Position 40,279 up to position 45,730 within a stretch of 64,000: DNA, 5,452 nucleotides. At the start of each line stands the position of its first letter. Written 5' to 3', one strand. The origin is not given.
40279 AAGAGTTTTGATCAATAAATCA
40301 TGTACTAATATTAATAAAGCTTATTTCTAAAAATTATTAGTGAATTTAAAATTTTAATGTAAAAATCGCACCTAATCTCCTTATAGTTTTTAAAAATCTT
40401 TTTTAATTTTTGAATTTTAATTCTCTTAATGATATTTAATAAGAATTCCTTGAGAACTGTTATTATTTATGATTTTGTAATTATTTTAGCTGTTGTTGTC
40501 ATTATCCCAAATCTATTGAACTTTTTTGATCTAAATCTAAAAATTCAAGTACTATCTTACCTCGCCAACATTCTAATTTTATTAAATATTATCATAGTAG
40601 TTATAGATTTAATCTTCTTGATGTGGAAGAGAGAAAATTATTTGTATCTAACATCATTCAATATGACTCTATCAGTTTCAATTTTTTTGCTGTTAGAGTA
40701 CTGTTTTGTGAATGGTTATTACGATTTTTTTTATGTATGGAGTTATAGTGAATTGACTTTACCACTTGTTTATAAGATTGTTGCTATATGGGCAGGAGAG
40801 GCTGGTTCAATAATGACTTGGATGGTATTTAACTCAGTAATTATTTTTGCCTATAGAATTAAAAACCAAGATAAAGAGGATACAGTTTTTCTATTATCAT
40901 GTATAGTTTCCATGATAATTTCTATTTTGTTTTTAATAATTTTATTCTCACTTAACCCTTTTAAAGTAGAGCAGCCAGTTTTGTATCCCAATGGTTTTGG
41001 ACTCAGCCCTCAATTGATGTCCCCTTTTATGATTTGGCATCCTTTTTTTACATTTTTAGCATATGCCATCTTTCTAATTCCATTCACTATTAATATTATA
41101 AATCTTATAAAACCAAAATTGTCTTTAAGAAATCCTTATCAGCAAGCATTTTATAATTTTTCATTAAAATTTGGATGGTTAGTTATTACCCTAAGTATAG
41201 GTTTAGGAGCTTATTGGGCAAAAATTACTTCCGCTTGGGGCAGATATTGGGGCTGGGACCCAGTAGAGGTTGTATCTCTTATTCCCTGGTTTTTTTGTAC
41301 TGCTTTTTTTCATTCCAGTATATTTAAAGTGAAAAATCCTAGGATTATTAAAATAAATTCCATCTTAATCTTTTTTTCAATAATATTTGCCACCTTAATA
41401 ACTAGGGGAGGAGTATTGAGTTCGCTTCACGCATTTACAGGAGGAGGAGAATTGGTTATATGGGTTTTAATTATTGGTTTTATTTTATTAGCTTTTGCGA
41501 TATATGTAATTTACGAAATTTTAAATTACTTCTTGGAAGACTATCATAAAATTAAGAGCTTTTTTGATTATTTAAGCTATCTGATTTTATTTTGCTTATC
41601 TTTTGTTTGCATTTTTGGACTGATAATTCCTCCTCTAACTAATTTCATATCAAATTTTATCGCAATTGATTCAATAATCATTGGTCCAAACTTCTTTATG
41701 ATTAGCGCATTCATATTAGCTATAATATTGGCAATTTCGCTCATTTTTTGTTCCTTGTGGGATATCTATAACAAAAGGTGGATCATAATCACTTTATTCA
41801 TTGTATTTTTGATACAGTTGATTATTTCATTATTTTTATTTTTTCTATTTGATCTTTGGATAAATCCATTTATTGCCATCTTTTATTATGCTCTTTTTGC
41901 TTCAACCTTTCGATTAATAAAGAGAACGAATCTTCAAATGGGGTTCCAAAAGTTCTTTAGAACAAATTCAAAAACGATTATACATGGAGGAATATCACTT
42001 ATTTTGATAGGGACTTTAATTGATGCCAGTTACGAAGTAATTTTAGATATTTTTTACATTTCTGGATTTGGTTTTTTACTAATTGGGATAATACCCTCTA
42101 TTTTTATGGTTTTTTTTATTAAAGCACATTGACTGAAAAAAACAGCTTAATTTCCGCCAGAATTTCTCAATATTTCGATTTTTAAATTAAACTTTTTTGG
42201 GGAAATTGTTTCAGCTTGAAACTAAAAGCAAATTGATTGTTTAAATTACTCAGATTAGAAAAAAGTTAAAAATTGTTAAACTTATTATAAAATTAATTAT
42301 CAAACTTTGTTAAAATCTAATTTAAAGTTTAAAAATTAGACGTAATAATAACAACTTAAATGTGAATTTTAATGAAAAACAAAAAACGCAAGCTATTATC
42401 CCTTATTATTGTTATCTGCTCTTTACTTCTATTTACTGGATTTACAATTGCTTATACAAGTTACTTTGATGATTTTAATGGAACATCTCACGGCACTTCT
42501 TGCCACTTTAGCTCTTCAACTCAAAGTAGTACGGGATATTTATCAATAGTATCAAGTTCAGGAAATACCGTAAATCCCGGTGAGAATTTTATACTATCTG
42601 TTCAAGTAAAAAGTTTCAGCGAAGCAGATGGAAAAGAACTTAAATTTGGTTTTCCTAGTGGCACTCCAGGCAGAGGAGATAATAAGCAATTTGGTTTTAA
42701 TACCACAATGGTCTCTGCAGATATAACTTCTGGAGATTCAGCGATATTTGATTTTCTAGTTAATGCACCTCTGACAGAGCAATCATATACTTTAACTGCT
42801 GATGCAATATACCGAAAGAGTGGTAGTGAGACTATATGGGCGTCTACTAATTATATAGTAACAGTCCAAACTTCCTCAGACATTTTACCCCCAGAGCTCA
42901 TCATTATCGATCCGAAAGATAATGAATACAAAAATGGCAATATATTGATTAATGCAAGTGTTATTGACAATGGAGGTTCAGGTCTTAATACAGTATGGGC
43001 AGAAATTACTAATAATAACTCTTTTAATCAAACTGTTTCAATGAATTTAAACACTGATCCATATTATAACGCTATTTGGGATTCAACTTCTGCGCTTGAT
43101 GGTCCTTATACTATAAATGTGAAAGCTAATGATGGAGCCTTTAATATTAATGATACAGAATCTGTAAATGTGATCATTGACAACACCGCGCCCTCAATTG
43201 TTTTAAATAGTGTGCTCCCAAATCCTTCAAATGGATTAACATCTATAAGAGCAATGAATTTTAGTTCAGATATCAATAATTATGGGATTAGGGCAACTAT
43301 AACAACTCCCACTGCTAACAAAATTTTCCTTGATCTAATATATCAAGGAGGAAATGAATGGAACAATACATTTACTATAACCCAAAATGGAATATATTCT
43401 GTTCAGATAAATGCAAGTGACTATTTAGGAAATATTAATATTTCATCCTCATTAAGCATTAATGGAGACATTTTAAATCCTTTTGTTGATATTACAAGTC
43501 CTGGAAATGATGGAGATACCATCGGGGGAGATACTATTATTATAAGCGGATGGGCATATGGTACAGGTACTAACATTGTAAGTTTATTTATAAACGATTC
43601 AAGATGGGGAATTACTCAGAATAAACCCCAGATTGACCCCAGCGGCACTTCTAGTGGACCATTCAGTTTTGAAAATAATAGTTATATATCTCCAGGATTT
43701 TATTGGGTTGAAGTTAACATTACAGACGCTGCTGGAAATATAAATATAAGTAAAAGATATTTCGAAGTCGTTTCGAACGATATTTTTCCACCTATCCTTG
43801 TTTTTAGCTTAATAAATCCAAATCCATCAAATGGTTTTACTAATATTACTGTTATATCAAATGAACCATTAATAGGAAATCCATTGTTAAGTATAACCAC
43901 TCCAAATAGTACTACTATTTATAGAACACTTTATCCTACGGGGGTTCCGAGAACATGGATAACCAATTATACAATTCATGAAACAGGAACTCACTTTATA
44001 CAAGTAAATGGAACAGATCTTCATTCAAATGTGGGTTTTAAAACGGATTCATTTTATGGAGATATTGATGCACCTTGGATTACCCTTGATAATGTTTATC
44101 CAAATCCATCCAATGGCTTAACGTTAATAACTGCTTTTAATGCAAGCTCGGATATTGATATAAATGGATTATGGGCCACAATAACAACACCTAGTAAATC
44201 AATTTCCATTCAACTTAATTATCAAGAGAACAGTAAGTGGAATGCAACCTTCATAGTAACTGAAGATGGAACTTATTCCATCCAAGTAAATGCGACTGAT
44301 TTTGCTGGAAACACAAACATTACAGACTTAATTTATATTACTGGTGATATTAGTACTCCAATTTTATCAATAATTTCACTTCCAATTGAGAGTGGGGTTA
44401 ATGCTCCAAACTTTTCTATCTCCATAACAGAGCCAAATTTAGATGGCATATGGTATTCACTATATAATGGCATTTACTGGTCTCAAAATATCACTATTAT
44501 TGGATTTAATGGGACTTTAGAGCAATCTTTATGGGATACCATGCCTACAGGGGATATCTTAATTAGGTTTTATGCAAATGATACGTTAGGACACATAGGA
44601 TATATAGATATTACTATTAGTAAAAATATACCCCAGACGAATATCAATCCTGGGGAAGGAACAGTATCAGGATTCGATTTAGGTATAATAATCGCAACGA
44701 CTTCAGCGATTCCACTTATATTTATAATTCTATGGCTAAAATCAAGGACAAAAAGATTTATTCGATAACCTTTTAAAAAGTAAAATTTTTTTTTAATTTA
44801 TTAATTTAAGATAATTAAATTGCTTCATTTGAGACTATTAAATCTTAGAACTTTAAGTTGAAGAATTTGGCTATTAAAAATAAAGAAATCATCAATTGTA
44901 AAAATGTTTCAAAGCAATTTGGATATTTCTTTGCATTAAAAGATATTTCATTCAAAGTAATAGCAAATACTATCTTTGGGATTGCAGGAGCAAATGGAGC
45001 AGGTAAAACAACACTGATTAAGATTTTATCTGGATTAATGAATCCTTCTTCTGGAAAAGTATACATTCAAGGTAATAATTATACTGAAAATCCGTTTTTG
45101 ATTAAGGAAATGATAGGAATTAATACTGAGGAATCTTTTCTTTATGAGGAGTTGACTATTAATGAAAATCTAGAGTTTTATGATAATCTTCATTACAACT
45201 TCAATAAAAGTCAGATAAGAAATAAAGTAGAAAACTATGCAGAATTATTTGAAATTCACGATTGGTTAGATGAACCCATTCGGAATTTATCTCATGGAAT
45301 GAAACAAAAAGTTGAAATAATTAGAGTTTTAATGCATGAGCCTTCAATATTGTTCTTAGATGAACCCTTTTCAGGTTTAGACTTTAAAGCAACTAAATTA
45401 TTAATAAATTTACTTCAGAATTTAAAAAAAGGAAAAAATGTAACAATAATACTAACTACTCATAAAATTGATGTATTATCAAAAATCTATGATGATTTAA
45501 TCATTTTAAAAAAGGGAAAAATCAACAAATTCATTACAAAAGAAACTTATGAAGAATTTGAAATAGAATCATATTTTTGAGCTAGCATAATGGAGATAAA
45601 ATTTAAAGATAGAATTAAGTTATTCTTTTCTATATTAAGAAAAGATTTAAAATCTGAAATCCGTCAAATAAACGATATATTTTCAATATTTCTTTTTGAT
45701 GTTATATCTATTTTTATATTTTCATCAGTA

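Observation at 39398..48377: Minimal System I cytochrome c maturation locus interleaved with three exported proteins carrying H-x(2-3)-C-H instead of CXXCH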

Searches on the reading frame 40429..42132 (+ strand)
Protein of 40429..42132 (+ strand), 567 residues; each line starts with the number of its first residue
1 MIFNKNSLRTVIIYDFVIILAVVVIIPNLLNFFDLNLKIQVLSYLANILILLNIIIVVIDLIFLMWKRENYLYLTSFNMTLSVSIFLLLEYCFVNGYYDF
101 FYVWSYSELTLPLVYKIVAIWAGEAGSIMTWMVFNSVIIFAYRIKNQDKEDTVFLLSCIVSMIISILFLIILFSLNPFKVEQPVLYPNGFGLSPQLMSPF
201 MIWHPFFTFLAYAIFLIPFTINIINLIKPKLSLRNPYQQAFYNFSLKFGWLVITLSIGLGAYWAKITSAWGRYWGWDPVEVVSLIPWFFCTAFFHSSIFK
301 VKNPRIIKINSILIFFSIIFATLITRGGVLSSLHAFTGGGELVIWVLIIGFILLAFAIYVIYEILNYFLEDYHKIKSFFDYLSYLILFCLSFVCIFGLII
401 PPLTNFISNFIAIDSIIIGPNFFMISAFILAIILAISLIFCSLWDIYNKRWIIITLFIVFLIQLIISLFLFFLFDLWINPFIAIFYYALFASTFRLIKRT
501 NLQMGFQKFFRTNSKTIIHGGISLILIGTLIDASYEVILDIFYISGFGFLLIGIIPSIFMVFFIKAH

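Call 3: search_protein_families(library=pfam, proteins=[window:40429-42132:+], max_evalue=0.1)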
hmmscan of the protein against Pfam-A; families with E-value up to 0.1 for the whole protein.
window:40429-42132:+ (567 aa): 1 family
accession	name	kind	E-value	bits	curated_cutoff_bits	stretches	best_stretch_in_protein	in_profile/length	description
PF01578.25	Cytochrom_C_asm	-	2.9e-24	86.3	29.9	1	124-326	4-205/212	Cytochrome C assembly protein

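Call 4: search_protein_families(library=ncbifam, proteins=[window:40429-42132:+], max_evalue=0.1)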
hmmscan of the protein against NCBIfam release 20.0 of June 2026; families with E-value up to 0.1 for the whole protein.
window:40429-42132:+ (567 aa): 4 families
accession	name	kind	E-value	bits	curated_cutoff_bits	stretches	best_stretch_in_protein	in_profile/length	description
TIGR00353.1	nrfE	subfamily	2e-41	142.5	569.05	1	86-540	2-456/578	heme lyase CcmF/NrfE family subunit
TIGR03145.1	cyt_nit_nrfE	subfamily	4.1e-34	118.3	927.3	1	57-536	21-510/631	heme lyase NrfEFG subunit NrfE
NF007691.0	PRK10369.1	subfamily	3.1e-32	112.1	394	1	76-434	46-403/573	heme lyase NrfEFG subunit NrfE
TIGR03144.1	cytochr_II_ccsB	equivalog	5.5e-13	49.2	187.6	1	246-324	164-240/252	c-type cytochrome biogenesis protein CcsB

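Call 61: search_solved_structures(query=window:40429-42132:+, max_evalue=0.001, show_alignments=1)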
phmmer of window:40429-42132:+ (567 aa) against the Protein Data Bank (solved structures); distinct sequences matched with E-value up to 0.001: 2.
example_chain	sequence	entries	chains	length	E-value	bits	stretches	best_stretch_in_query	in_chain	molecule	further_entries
6zmq_A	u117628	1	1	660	2.2e-18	69.9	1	82-484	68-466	Cytochrome C-type biogenesis protein ccmF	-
7s9y_A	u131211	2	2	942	0.00073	22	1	239-355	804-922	Cytochrome c biogenesis protein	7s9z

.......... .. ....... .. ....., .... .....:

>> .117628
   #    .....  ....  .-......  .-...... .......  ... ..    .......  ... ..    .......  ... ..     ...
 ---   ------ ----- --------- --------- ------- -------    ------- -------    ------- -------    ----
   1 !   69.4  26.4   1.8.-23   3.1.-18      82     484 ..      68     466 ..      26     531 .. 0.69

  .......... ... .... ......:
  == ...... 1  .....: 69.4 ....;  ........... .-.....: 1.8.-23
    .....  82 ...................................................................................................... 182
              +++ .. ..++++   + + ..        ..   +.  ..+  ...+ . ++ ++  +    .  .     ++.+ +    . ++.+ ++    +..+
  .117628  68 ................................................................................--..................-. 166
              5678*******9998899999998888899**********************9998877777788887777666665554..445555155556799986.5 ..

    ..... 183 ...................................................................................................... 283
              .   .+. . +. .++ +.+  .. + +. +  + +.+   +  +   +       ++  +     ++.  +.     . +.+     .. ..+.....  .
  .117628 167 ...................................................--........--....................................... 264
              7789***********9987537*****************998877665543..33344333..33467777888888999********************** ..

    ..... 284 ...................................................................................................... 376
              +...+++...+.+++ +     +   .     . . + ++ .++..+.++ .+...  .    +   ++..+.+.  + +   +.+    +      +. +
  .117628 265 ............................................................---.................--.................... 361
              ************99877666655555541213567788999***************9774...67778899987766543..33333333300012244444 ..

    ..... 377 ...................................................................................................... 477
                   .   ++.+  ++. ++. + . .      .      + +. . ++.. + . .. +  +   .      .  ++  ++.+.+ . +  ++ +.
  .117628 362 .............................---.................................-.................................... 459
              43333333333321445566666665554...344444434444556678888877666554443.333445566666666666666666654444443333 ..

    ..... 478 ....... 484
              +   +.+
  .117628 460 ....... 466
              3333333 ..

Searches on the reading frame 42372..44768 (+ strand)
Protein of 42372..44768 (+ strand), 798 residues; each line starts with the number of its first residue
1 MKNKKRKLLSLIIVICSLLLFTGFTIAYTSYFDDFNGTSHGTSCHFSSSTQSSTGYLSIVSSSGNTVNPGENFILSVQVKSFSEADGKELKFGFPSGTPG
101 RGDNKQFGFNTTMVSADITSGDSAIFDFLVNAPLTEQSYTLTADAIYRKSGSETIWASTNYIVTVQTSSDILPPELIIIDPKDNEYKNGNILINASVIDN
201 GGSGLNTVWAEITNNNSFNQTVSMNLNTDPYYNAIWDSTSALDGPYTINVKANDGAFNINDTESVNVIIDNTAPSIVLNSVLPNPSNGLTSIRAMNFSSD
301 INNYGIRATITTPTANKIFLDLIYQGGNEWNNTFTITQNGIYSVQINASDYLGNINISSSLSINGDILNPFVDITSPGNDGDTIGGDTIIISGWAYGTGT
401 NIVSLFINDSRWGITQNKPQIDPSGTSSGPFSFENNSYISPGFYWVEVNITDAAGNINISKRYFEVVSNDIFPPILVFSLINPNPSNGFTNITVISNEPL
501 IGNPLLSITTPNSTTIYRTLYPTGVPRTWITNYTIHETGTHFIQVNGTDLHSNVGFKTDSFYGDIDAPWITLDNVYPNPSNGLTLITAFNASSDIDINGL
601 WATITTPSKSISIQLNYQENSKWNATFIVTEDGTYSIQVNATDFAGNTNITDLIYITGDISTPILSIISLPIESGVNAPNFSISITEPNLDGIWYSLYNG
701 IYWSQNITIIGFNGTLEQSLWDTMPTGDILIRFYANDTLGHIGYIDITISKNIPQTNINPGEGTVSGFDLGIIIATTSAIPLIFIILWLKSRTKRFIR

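Call 3: search_protein_families(library=pfam, proteins=[window:42372-44768:+], max_evalue=0.1)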
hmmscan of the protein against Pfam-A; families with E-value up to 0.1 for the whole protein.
window:42372-44768:+ (798 aa): 13 families
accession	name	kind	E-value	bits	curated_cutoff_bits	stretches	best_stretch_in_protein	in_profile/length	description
PF19077.6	Big_13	-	5.3e-14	53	27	2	604-652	45-94/102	Bacterial Ig-like domain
PF00630.25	Filamin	-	3.7e-07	31.3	26.9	0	602-640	42-81/93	Filamin/ABP280 repeat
PF17957.7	Big_7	-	4.3e-06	27.7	24.1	2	174-250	1-70/70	Bacterial Ig domain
PF13754.12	Big_3_4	-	5.1e-06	26.8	27.3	1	610-688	11-89/106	Domain of unknown function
PF00801.26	PKD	-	0.00024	21.5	23.5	0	624-649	48-73/80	PKD domain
PF18981.6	InlK_D3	-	0.0015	19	25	0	629-650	46-67/75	Internalin K domain (D3/D4)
PF13750.12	Big_3_3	-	0.0015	18.7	27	0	232-357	3-139/157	Bacterial Ig-like domain (group 3)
PF12245.14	Big_3_2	-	0.0024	18.5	23.3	0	580-650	44-112/122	Bacterial Ig-like domain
PF18911.6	PKD_4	-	0.0029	18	27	0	630-657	57-84/85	PKD domain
PF14524.12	Wzt_C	-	0.0046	17.4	30.4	0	65-148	26-108/143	Wzt C-terminal domain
PF08884.16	Flagellin_D3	-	0.038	14.8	24.2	0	216-265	25-75/91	Flagellin D3 domain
PF07691.17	PA14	-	0.043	14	24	0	587-643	20-70/147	PA14 domain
PF15418.12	DUF4625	-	0.045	14.5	27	0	439-465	103-129/131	Domain of unknown function (DUF4625)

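Call 4: search_protein_families(library=ncbifam, proteins=[window:42372-44768:+], max_evalue=0.1)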
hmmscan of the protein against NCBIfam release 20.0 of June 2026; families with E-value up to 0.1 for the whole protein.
window:42372-44768:+ (798 aa): 5 families
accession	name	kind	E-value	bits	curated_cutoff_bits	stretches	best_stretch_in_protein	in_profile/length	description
NF047441.1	Lepto_OmpL47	equivalog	1e-07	31.9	250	1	244-376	113-241/336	multi-beta-barrel domain surface protein OmpL47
NF047446.1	barrel_OmpL47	domain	8.7e-07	29.3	40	1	610-650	20-60/68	OmpL47-type beta-barrel domain-containing protein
NF033510.3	Ca_tandemer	repeat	0.0012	19.1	50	0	564-648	7-78/96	Ca2+-stabilized repeat-containing adhesin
NF041895.1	choice_anch_V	domain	0.0082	16.2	42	1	37-144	23-129/150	choice-of-anchor V domain-containing protein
NF045517.1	halo_surf_dom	domain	0.024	14.8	40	0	606-651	21-69/88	BGTF surface domain-containing protein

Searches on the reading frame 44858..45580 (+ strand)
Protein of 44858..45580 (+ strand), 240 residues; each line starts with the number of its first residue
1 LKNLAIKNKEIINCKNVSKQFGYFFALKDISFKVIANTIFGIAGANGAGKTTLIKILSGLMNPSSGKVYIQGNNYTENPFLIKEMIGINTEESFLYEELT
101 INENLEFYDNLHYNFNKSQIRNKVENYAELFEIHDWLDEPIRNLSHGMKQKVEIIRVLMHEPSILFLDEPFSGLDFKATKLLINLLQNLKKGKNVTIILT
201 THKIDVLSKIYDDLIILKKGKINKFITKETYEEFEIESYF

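Call 3: search_protein_families(library=pfam, proteins=[window:44858-45580:+], max_evalue=0.1)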
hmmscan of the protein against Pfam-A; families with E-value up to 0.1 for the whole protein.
window:44858-45580:+ (240 aa): 18 families
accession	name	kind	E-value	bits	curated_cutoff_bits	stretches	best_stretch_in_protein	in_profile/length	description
PF00005.33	ABC_tran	-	2.1e-31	109.8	25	1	27-171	1-136/137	ABC transporter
PF13304.12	AAA_21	-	1.6e-16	61.7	27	2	137-203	231-299/304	AAA domain, putative AbiEii toxin, Type IV TA system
PF13476.12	AAA_23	-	0.00014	23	27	1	21-228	7-179/201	AAA domain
PF02463.25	SMC_N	-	0.00022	21.2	40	1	37-215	24-209/220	RecF/RecN/SMC N terminal domain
PF00004.35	AAA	-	0.00081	20.3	21.2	1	43-208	4-115/131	ATPase family associated with various cellular activities (AAA)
PF13166.12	AAA_13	-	0.0021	17.3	36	0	42-73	21-52/713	AAA domain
PF03215.21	Rad17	-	0.0027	18.1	23.8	1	37-102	45-103/186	Rad17 P-loop domain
PF13175.12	AAA_15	-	0.0033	17.5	32.1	0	41-90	27-83/374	AAA ATPase domain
PF13555.12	AAA_29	-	0.0081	16.3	27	1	39-65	24-50/61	P-loop containing region of AAA domain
PF06414.18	Zeta_toxin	-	0.017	15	22.3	1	42-75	21-54/199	Zeta toxin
PF20720.3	nSTAND3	-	0.021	15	27.2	0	37-58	17-38/155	Novel STAND NTPase 3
PF13558.12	SbcC_Walker_B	-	0.023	15.3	27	1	160-187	62-89/90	SbcC/RAD50-like, Walker B motif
PF07728.20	AAA_5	-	0.023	15.1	22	1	43-99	5-60/139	AAA domain (dynein-related subfamily)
PF25199.1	nSTAND_NTPase5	-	0.023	15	34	0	38-73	42-78/145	Novel STAND NTPase 5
PF07693.20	KAP_NTPase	-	0.027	14.2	20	1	37-69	20-52/293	KAP family P-loop domain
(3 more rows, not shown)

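Call 4: search_protein_families(library=ncbifam, proteins=[window:44858-45580:+], max_evalue=0.1)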
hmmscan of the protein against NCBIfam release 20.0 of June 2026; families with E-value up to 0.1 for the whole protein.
window:44858-45580:+ (240 aa): 198 families (the best 25 are shown)
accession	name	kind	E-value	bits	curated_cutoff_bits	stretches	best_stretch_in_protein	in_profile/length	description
TIGR01188.1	drrA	subfamily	1.3e-55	188.8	312.45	1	19-229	1-209/302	daunorubicin resistance ABC transporter, ATP-binding protein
TIGR03864.1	PQQ_ABC_ATP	hypoth_equivalog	7.7e-46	156.5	302.25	1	12-224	2-212/236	ABC transporter, ATP-binding subunit, PQQ-dependent alcohol dehydrogenase system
NF033858.1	ABC2_perm_RbbA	equivalog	2.4e-44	151.5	1050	1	7-222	262-475/909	ribosome-associated ATPase/putative transporter RbbA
TIGR03522.1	GldA_ABC_ATP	equivalog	1.4e-40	139.7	402.6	1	12-222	3-210/301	gliding motility-associated ABC transporter ATP-binding subunit GldA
TIGR00968.1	3a0106s01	subfamily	1.7e-39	135.8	342.75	1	12-227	1-214/237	sulfate ABC transporter ATP-binding protein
TIGR04521.1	ECF_ATPase_2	equivalog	2e-39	135.4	330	1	25-227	19-228/279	energy-coupling factor transporter ATPase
NF040840.2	tungstate_WtpC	equivalog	7.4e-39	134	440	1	12-224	2-211/347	tungstate ABC transporter ATP-binding protein WtpC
TIGR03740.1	galliderm_ABC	subfamily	3.9e-37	128.1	309.75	1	13-225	2-205/223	lantibiotic protection ABC transporter ATP-binding subunit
TIGR04406.1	LPS_export_lptB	equivalog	6.4e-37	127.1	240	1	13-222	3-213/239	LPS export ABC transporter ATP-binding protein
NF040933.2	ABC_arch_GlcV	equivalog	8.9e-37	126.8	450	1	12-225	3-223/357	glucose ABC transporter ATP-binding protein GlcV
TIGR03265.1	PhnT2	equivalog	1.9e-36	126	457.7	1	10-230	3-222/353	putative 2-aminoethylphosphonate ABC transporter ATP-binding protein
NF047930.1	ABC_ATP_B6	equivalog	9.8e-36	123.4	670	1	10-234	1-226/510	putative B6 ABC transporter ATP-binding protein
NF043075.1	MMSYN1_0197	equivalog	1.3e-35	123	550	1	11-231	2-221/341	spermidine/putrescine ABC transporter ATP-binding protein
TIGR04520.1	ECF_ATPase_1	equivalog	1.9e-35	122.6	315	1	13-224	2-216/269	energy-coupling factor transporter ATPase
NF010060.0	PRK13537.1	equivalog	2.3e-35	122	521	1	6-221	10-223/314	nodulation factor ABC transporter ATP-binding protein NodI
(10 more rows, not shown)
